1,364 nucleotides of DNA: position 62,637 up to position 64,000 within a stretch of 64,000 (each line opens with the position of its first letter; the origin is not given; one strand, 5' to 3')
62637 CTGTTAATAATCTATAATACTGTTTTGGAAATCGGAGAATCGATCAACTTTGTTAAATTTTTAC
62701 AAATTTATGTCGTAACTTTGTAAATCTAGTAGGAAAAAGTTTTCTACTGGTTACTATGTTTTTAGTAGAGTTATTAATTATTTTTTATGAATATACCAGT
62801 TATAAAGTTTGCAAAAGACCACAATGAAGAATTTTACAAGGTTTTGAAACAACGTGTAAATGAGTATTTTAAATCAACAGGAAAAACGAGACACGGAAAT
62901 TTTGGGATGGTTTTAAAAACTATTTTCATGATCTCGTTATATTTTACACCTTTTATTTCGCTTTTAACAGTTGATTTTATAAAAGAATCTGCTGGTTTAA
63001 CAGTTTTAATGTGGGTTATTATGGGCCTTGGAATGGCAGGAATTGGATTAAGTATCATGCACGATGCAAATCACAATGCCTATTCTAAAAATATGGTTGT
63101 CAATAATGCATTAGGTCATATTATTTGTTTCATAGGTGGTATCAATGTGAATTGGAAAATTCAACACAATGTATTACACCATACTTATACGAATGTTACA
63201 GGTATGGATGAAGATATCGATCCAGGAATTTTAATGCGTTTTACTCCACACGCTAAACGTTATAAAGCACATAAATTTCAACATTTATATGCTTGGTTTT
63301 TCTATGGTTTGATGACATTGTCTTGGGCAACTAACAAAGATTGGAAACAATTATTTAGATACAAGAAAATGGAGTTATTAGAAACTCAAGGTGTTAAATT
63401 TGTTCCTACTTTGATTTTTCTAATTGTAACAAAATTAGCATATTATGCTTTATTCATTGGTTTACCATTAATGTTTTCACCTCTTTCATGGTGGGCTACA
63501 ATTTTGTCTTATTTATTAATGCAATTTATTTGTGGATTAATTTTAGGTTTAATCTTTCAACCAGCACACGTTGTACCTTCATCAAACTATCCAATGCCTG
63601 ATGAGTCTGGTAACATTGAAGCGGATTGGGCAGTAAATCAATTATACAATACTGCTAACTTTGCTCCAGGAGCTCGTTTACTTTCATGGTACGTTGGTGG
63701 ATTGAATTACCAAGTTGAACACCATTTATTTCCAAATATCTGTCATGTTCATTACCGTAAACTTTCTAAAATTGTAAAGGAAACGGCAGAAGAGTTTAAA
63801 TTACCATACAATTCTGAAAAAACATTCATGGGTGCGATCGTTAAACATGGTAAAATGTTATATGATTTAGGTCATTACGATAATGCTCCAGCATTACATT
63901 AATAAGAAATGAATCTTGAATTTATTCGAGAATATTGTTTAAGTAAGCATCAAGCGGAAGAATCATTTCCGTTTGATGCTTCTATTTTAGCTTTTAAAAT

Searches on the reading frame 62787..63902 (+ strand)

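Call 8: search_protein_families(library=pfam, proteins=[window:62787-63902:+])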
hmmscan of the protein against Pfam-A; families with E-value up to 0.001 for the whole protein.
window:62787-63902:+ (371 aa): 1 family
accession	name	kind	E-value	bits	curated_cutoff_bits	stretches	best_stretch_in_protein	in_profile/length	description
PF00487.30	FA_desaturase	-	7.1e-36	124.7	29.7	1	73-343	6-251/253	Fatty acid desaturase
